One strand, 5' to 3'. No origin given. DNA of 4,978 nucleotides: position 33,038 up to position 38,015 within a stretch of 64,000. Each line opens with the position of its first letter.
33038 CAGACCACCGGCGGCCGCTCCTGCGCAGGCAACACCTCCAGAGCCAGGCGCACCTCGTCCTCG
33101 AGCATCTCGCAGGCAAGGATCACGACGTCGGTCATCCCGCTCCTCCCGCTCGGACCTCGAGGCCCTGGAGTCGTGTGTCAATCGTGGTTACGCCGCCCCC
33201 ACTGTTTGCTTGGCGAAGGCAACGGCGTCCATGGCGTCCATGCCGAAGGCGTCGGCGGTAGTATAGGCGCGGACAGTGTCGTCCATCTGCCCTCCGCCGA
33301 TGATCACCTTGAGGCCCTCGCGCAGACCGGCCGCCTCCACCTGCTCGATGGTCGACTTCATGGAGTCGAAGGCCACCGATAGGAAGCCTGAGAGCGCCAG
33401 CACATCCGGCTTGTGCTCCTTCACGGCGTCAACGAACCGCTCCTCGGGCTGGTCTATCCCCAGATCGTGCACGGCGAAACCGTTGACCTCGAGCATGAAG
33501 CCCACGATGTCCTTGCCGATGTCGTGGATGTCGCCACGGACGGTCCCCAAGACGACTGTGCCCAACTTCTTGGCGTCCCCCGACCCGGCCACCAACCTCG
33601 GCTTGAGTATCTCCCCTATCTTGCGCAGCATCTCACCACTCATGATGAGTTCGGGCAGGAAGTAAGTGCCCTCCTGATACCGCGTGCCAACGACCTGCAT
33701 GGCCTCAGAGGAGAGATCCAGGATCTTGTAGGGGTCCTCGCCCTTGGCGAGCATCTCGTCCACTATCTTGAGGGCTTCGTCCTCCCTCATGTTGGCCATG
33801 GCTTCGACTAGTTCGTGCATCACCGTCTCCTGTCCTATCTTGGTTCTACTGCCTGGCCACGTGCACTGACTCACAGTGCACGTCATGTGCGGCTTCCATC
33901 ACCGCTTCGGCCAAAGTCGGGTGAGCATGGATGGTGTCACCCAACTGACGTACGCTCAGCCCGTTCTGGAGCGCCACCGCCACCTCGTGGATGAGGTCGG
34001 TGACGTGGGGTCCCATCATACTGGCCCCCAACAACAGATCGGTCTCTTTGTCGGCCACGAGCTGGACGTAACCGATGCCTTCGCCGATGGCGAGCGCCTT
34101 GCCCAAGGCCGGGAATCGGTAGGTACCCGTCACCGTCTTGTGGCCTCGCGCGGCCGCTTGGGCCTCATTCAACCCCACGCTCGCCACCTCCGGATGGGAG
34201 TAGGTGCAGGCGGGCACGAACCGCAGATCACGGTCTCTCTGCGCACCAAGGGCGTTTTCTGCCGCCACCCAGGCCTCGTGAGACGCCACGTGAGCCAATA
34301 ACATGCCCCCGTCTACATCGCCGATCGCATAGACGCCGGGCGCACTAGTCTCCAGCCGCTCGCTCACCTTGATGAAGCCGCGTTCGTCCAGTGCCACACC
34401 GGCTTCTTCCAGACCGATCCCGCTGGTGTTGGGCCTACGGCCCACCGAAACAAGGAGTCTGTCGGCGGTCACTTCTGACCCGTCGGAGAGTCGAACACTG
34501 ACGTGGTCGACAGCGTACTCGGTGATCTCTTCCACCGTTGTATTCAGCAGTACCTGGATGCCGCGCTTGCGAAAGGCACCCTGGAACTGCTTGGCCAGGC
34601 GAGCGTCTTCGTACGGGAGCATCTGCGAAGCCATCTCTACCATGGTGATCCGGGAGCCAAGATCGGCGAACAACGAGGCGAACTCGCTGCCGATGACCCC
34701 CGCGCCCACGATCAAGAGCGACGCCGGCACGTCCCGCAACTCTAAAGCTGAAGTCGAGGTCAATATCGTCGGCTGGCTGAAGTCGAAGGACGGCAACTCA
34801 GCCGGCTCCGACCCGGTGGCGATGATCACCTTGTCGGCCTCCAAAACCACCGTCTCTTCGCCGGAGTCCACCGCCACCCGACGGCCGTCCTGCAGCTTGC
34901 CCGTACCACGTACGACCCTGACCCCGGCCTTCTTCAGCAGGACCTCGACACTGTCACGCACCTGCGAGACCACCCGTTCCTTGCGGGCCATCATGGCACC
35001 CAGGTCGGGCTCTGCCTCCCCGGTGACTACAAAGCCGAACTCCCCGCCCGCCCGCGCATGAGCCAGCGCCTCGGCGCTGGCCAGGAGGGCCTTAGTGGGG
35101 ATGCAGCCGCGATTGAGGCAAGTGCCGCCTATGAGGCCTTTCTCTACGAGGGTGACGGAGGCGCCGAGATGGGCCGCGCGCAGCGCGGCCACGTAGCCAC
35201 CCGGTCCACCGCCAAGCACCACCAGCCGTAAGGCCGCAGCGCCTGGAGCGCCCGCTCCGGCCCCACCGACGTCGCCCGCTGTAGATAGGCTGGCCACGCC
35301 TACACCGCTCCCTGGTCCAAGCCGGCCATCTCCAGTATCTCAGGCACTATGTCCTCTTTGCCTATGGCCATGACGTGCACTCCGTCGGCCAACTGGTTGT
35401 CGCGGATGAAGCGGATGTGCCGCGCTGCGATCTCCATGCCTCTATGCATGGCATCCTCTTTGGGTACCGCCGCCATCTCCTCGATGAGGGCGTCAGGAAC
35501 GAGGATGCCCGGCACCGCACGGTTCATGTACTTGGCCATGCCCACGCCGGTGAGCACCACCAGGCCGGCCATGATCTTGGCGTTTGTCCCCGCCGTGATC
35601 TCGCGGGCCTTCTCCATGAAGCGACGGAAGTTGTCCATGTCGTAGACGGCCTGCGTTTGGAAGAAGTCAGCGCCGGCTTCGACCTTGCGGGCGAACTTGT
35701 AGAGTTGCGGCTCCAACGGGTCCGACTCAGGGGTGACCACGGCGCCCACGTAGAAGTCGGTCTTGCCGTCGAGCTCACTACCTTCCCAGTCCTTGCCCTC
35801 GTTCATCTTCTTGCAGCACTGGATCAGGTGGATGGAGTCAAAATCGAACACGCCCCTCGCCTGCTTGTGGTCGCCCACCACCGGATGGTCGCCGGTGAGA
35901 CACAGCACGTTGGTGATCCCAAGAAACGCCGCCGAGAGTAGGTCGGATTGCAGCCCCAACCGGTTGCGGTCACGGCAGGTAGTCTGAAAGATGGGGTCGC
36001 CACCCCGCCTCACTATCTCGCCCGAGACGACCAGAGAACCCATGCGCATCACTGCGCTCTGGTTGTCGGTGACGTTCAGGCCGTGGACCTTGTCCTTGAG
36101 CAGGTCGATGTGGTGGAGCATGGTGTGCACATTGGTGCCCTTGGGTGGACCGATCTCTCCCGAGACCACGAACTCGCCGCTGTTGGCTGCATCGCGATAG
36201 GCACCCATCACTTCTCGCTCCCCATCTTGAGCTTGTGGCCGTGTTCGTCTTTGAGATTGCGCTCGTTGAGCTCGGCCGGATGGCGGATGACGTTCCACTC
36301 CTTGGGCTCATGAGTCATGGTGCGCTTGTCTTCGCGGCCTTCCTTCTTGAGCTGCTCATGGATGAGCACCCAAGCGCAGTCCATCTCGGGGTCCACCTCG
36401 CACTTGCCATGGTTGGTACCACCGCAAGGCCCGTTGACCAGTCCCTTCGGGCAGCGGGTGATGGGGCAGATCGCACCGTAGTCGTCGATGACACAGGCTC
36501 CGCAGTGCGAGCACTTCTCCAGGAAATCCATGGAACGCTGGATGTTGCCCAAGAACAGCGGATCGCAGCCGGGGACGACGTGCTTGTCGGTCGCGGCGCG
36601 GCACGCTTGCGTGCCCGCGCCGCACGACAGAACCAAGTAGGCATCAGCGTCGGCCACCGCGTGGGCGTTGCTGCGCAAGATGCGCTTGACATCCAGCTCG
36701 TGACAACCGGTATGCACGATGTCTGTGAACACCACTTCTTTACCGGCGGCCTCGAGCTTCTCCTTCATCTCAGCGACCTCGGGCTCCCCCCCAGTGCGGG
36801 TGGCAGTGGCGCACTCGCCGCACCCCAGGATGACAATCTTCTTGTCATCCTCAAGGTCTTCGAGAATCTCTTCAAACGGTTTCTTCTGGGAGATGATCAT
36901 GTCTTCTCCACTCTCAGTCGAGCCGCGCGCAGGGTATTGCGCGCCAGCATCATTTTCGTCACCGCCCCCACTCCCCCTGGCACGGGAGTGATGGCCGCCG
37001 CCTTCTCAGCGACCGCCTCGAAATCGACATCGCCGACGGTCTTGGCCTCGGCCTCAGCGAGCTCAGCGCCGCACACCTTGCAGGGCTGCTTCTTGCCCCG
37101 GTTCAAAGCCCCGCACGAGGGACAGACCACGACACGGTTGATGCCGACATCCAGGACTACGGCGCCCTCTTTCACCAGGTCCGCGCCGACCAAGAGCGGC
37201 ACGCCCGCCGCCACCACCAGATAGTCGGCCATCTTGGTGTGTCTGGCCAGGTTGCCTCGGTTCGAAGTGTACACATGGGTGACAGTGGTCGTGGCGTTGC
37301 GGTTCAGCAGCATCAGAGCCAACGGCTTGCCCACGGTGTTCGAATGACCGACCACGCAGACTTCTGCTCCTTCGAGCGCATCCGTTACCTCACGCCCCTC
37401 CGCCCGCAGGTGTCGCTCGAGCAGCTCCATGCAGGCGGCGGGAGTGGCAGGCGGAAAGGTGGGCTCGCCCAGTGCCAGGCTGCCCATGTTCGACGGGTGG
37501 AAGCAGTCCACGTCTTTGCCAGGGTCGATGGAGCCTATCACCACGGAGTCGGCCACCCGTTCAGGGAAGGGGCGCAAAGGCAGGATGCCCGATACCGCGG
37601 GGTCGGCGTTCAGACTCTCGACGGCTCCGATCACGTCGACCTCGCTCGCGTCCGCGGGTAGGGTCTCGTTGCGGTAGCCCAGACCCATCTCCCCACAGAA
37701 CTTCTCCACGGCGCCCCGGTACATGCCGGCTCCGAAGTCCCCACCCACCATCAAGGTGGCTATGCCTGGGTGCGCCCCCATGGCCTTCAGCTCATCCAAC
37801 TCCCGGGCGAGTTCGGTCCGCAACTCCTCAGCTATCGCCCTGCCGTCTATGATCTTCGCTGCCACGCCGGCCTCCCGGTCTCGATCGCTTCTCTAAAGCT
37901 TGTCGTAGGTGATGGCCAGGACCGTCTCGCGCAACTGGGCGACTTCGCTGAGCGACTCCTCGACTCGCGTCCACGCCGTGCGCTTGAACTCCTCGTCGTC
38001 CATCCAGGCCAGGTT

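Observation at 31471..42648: Wood-Ljungdahl methyl-branch operon 6 kb from hgcAB: two corrinoid proteins, MT-II-like methyltransferase, DUF1638 and formate transporter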

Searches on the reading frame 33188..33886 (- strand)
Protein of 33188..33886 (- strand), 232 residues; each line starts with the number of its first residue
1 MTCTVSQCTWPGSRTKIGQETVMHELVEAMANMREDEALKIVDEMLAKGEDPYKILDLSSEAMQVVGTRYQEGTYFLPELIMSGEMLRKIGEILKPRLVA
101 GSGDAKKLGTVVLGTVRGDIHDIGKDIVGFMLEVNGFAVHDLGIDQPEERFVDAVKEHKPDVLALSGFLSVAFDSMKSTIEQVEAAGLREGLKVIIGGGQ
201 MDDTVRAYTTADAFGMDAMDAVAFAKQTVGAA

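Call 3: search_protein_families(library=pfam, proteins=[window:33188-33886:-])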
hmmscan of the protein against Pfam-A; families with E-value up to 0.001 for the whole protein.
window:33188-33886:- (232 aa): 3 families
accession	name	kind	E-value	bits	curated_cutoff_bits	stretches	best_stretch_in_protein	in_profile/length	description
PF02310.24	B12-binding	-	2.4e-20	73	32.1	1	110-211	2-101/121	B12 binding domain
PF02607.22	B12-binding_2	-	1.2e-15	57.9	23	1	24-95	3-74/74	B12 binding domain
PF21694.2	DNA_pol3_delta_C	-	0.00035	21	27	1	24-58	5-39/121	DNA polymerase III delta subunit, C-terminal domain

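Call 6: search_protein_families(library=ncbifam, proteins=[window:33188-33886:-])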
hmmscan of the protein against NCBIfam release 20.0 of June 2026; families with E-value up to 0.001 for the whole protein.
window:33188-33886:- (232 aa): 11 families
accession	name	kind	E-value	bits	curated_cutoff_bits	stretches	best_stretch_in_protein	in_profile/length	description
TIGR02370.1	pyl_corrinoid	subfamily_domain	6.8e-43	146.4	215.3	1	26-221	2-197/197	methyltransferase cognate corrinoid protein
NF047996.1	corrin_MtgC_2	exception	2.4e-42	144.8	370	1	43-227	25-208/212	glycine betaine-specific corrinoid protein MtgC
NF041607.1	dimeth_corrin_MtbC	equivalog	3.1e-37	128.1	350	1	27-228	2-202/203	dimethylamine corrinoid protein MtbC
TIGR02082.1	metH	equivalog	9.5e-36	122.8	1010.85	1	23-226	651-855/1182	methionine synthase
NF047995.1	corrinoid_MtgC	exception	1.6e-34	119.3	310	1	22-229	4-213/215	glycine betaine-specific corrinoid protein MtgC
NF040655.1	MtaC_Meth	equivalog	1.5e-28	99.6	420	1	19-228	32-237/253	methanol--corrinoid protein MtaC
NF007024.0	PRK09490.1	equivalog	8.1e-28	96.7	1497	1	43-203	682-844/1234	methionine synthase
NF040669.1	MtaC2_Meth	equivalog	3.2e-26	92.2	450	1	19-225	39-242/267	methanol--corrinoid protein MtaC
NF002612.0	PRK02261.1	equivalog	1.2e-12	47.6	110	1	109-198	4-92/148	methylaspartate mutase subunit S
TIGR01501.1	MthylAspMutase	equivalog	3.8e-11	42.9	135.8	1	110-199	3-91/134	methylaspartate mutase subunit S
NF040743.1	ornith_mutase_E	equivalog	1.3e-05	23.4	800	1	106-217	594-712/730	D-ornithine 4,5-aminomutase subunit OraE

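Call 31: search_solved_structures(query=window:33188-33886:-, max_evalue=0.00001, show_alignments=1)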
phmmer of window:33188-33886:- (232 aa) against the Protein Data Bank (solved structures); distinct sequences matched with E-value up to 0.00001: 22.
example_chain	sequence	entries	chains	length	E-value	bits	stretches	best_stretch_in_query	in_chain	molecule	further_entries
4jgi_A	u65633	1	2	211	2.7e-41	145.1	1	27-230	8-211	Putative uncharacterized protein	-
1y80_A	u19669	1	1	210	2.4e-36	129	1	24-227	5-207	Predicted cobalamin binding protein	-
7xcn_M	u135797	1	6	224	2.7e-35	125.6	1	20-228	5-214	Trimethylamine methyltransferase corrinoid protein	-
1bmt_A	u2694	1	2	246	9.5e-25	91.1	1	59-201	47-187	METHIONINE SYNTHASE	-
3bul_A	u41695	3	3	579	5.7e-24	88.5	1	60-201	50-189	Methionine synthase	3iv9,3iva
3ezx_A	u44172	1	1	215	5.5e-23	85.3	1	22-225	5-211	Monomethylamine corrinoid protein 1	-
1k7y_A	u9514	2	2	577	1.5e-22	83.9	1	60-201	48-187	methionine synthase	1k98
2i2x_B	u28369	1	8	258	2.3e-21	80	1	20-227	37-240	Methyltransferase 1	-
9ssp_A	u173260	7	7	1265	7.2e-21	78.4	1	61-218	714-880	Methionine synthase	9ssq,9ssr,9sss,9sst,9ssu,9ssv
8g3h_A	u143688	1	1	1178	1.8e-20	77.1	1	60-202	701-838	Methionine synthase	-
8ssd_A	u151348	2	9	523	4.6e-20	75.8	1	42-202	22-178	Methionine synthase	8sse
9cbp_A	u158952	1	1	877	1.1e-19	74.6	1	42-202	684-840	Methionine synthase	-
8ssc_A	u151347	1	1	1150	1.4e-19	74.2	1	42-202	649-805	Methionine synthase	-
9cbr_A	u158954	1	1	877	3.1e-19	73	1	42-202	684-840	Methionine synthase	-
9cbq_A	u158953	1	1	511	3.8e-19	72.8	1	42-202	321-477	Methionine synthase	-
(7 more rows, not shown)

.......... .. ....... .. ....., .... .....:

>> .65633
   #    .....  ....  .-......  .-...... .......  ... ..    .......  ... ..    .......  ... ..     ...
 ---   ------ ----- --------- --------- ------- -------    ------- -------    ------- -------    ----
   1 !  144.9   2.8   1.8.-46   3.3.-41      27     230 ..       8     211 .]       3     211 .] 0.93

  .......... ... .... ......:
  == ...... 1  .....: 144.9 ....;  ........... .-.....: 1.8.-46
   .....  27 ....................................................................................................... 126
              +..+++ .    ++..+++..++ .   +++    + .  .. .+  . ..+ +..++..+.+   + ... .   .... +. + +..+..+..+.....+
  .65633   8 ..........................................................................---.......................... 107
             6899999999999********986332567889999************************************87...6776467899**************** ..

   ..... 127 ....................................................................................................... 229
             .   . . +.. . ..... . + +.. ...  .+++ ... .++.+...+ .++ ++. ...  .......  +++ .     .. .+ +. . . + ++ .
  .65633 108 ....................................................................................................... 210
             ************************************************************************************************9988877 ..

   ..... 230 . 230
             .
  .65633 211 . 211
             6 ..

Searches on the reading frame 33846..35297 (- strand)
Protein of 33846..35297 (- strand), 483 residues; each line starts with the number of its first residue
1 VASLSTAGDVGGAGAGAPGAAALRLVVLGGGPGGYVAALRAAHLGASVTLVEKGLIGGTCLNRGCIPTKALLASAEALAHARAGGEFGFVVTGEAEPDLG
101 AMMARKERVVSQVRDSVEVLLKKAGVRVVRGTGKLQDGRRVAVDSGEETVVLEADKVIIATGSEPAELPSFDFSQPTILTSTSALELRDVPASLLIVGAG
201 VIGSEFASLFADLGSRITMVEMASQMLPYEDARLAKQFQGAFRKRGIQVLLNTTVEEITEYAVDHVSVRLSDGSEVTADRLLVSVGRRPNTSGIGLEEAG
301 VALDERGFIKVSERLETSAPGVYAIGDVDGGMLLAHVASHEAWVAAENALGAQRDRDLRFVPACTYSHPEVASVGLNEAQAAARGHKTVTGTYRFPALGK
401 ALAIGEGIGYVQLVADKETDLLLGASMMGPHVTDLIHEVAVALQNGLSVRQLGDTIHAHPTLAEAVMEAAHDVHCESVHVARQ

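Call 3: search_protein_families(library=pfam, proteins=[window:33846-35297:-])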
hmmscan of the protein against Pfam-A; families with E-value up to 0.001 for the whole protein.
window:33846-35297:- (483 aa): 12 families
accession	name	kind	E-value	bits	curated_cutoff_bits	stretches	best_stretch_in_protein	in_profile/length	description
PF07992.20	Pyr_redox_2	-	1.8e-74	251.3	26.1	1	24-342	2-291/291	Pyridine nucleotide-disulphide oxidoreductase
PF02852.28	Pyr_redox_dim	-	2.7e-34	118.1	25.3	1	361-470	1-110/110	Pyridine nucleotide-disulphide oxidoreductase, dimerisation domain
PF00070.33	Pyr_redox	-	1.2e-23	83.8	22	1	194-272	2-81/82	Pyridine nucleotide-disulphide oxidoreductase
PF13738.12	Pyr_redox_3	-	1e-13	51.7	30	1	26-326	1-305/305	Pyridine nucleotide-disulphide oxidoreductase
PF01134.28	GIDA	-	4.1e-09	36.4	22.1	1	25-163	2-150/391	Glucose inhibited division protein A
PF03486.20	HI0933_like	-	7.3e-09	35.9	50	0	25-54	3-32/244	HI0933-like protein Rossmann domain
PF01266.30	DAO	-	7.1e-07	29.5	27.9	0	231-286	148-203/353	FAD dependent oxidoreductase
PF12831.13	FAD_oxidored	-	9.6e-07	28.9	27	1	25-91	2-68/416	FAD dependent oxidoreductase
PF01262.27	AlaDh_PNT_C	-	1.4e-05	25.1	23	0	191-237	28-74/214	Alanine dehydrogenase/PNT, C-terminal domain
PF13450.12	NAD_binding_8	-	3e-05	24.6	21.9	0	27-60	1-35/68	NAD(P)-binding Rossmann-like domain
PF01593.30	Amino_oxidase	-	6.9e-05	22.7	19.8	0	233-285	205-254/443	Flavin containing amine oxidoreductase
PF02737.24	3HCDH_N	-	0.00011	22.6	22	1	196-248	4-56/180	3-hydroxyacyl-CoA dehydrogenase, NAD binding domain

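Call 6: search_protein_families(library=ncbifam, proteins=[window:33846-35297:-])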
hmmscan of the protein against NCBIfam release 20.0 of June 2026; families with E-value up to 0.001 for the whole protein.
window:33846-35297:- (483 aa): 58 families (the best 25 are shown)
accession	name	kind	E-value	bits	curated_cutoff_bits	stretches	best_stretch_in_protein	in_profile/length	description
TIGR01350.1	lipoamide_DH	equivalog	8.2e-156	519.3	408.8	1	24-479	3-460/461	dihydrolipoyl dehydrogenase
TIGR02053.1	MerA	equivalog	5.9e-111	371.7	454.45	1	24-471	2-451/465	mercury(II) reductase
NF004991.0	PRK06370.1-3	subfamily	1.4e-101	340.5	620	1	23-474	36-488/509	FAD-containing oxidoreductase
NF003585.0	PRK05249.1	equivalog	4.7e-100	335.4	465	1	25-473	9-457/464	Si-specific NAD(P)(+) transhydrogenase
NF005883.0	PRK07845.1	equivalog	1.6e-97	327.4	479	1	23-476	3-462/466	NAD(P)H-quinone dehydrogenase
NF004992.0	PRK06370.1-4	equivalog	1.5e-91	307.1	629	1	26-468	8-450/459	FAD-containing oxidoreductase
NF004776.0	PRK06116.1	equivalog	1.7e-90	304.2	480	1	25-465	7-445/450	glutathione-disulfide reductase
NF004946.0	PRK06292.2-4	subfamily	6.3e-87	292.3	634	1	24-474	5-471/487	dihydrolipoyl dehydrogenase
NF004943.0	PRK06292.2-1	equivalog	2.1e-85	287.2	432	1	25-472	6-454/456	dihydrolipoyl dehydrogenase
NF004945.0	PRK06292.2-3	equivalog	1.1e-83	281.7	494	1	25-469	6-448/457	dihydrolipoyl dehydrogenase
NF004947.0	PRK06292.2-5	equivalog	6.3e-83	279.2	592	1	25-474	6-459/474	dihydrolipoyl dehydrogenase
TIGR01424.1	gluta_reduc_2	equivalog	3.4e-82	276.4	606.05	1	25-466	5-442/446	glutathione-disulfide reductase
NF005884.0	PRK07846.1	equivalog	8.4e-82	275.2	501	1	25-470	6-448/454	mycothione reductase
NF010311.1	PRK13748.1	subfamily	3.1e-80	270.6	600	1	19-471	94-546/560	mercury(II) reductase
NF040477.1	chlor_oxi_RclA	equivalog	1.8e-76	257.6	740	1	25-467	6-434/441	reactive chlorine resistance oxidoreductase RclA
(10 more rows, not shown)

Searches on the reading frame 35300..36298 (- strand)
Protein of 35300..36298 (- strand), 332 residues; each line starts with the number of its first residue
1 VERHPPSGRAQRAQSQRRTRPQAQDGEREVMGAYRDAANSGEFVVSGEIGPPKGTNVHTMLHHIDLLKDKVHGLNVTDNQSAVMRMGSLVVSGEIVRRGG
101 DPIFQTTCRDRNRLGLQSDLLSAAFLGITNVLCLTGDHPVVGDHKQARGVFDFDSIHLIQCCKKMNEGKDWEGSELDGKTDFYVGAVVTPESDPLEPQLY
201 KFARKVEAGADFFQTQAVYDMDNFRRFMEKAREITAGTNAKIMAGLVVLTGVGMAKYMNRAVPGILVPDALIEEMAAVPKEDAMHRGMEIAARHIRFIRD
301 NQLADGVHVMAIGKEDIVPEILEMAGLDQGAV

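Call 3: search_protein_families(library=pfam, proteins=[window:35300-36298:-])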
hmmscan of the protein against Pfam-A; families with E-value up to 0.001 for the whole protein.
window:35300-36298:- (332 aa): 1 family
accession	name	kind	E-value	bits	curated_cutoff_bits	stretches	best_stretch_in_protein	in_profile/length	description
PF02219.23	MTHFR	-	2.2e-39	136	24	1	35-326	3-287/287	Methylenetetrahydrofolate reductase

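Call 6: search_protein_families(library=ncbifam, proteins=[window:35300-36298:-])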
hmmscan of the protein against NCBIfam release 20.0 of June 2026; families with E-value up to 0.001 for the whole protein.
window:35300-36298:- (332 aa): 4 families
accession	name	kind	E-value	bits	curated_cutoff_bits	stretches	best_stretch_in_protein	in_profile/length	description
NF006396.0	PRK08645.1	equivalog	7.3e-66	222.5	453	1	12-321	292-598/611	bifunctional homocysteine S-methyltransferase/methylenetetrahydrofolate reductase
TIGR00676.1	fadh2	equivalog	2.5e-21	76.2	293.7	1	48-324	4-273/275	methylenetetrahydrofolate reductase [NAD(P)H]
TIGR00677.1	fadh2_euk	equivalog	7.9e-15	54.9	310.05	1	104-327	64-277/281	methylenetetrahydrofolate reductase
NF006950.0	PRK09432.1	equivalog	1.5e-06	27.7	382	1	101-290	84-253/296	methylenetetrahydrofolate reductase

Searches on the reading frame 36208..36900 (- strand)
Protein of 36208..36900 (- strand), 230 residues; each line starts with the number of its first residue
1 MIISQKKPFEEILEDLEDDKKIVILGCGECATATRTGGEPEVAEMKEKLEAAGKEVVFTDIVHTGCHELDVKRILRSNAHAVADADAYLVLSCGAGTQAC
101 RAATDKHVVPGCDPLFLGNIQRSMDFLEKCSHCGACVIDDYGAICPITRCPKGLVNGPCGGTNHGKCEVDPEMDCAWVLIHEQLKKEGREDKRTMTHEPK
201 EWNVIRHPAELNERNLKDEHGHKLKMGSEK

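Call 3: search_protein_families(library=pfam, proteins=[window:36208-36900:-])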
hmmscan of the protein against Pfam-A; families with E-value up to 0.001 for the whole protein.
window:36208-36900:- (230 aa): 1 family
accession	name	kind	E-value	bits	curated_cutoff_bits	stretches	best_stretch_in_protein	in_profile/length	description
PF12225.13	DUF5981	-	3.8e-32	110.3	23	1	110-203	2-95/95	Methylene-tetrahydrofolate reductase C terminal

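Call 6: search_protein_families(library=ncbifam, proteins=[window:36208-36900:-])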
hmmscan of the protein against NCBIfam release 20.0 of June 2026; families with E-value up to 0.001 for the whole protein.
window:36208-36900:- (230 aa): 0 families

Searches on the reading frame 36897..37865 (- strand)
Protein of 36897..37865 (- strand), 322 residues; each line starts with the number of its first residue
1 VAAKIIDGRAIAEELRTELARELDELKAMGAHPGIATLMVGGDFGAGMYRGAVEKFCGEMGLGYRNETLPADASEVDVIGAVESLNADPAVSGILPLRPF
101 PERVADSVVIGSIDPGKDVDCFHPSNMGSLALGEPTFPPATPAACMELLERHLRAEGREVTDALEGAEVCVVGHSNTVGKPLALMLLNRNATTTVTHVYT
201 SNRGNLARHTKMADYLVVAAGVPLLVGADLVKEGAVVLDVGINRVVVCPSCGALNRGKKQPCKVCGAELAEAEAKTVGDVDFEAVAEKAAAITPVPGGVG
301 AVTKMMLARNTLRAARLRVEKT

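Call 3: search_protein_families(library=pfam, proteins=[window:36897-37865:-])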
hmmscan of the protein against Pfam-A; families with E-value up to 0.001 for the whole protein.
window:36897-37865:- (322 aa): 2 families
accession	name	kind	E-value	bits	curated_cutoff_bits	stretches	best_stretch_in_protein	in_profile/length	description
PF02882.25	THF_DHG_CYH_C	-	3.2e-51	173.3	27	1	123-316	1-157/160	Tetrahydrofolate dehydrogenase/cyclohydrolase, NAD(P)-binding domain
PF00763.28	THF_DHG_CYH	-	1.9e-24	86.6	32.8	1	6-120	1-115/115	Tetrahydrofolate dehydrogenase/cyclohydrolase, catalytic domain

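Call 70: search_protein_families(library=ncbifam, proteins=[window:36897-37865:-], max_evalue=0.00001)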
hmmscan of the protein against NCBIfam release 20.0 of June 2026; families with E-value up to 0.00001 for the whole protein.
window:36897-37865:- (322 aa): 30 families (the best 25 are shown)
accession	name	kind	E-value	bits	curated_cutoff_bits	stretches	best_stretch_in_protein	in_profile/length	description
NF010773.0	PRK14176.1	equivalog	4.4e-78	262.6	437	2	3-244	8-239/287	bifunctional 5,10-methylene-tetrahydrofolate dehydrogenase/ 5,10-methylene-tetrahydrofolate cyclohydrolase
NF010786.0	PRK14189.1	subfamily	3.6e-77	259.3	421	1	1-316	1-279/285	bifunctional methylenetetrahydrofolate dehydrogenase/methenyltetrahydrofolate cyclohydrolase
NF010785.0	PRK14188.1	subfamily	4.7e-74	249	396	1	2-317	2-288/297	bifunctional methylenetetrahydrofolate dehydrogenase/methenyltetrahydrofolate cyclohydrolase FolD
NF010787.0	PRK14191.1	equivalog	8.9e-72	241.6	423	2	4-245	2-233/285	bifunctional methylenetetrahydrofolate dehydrogenase/methenyltetrahydrofolate cyclohydrolase FolD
NF010780.0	PRK14183.1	equivalog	1.2e-71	241.3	480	2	4-245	2-233/283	bifunctional 5,10-methylene-tetrahydrofolate dehydrogenase/ 5,10-methylene-tetrahydrofolate cyclohydrolase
NF008058.0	PRK10792.1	equivalog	1.9e-71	240.4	355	2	1-245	1-235/285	bifunctional methylenetetrahydrofolate dehydrogenase/methenyltetrahydrofolate cyclohydrolase FolD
NF010764.0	PRK14167.1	subfamily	6e-70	235.8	477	2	3-245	2-237/297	bifunctional 5,10-methylene-tetrahydrofolate dehydrogenase/ 5,10-methylene-tetrahydrofolate cyclohydrolase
NF010783.0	PRK14186.1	equivalog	6.4e-69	232.3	333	1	3-316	2-283/297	bifunctional methylenetetrahydrofolate dehydrogenase/methenyltetrahydrofolate cyclohydrolase FolD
NF010776.0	PRK14179.1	equivalog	3.1e-67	226.7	445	2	3-245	2-234/284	bifunctional methylenetetrahydrofolate dehydrogenase/methenyltetrahydrofolate cyclohydrolase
NF010781.0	PRK14184.1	equivalog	3.6e-67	226.5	438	2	4-245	2-237/286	bifunctional 5,10-methylene-tetrahydrofolate dehydrogenase/ 5,10-methylene-tetrahydrofolate cyclohydrolase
NF010789.1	PRK14193.1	equivalog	7e-67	225.6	401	1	3-315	2-278/281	bifunctional methylenetetrahydrofolate dehydrogenase/methenyltetrahydrofolate cyclohydrolase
NF010765.0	PRK14168.1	equivalog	2.2e-66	224.1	501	1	1-317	1-293/297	bifunctional methylenetetrahydrofolate dehydrogenase/methenyltetrahydrofolate cyclohydrolase FolD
NF010775.0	PRK14178.1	equivalog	8.4e-66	222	465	2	5-245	2-228/279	bifunctional methylenetetrahydrofolate dehydrogenase/methenyltetrahydrofolate cyclohydrolase FolD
NF010790.0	PRK14194.1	equivalog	6.6e-64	216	508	2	1-245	2-235/301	bifunctional methylenetetrahydrofolate dehydrogenase/methenyltetrahydrofolate cyclohydrolase FolD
NF010766.0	PRK14169.1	equivalog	1.2e-63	215.2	450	2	3-246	2-234/283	bifunctional methylenetetrahydrofolate dehydrogenase/methenyltetrahydrofolate cyclohydrolase FolD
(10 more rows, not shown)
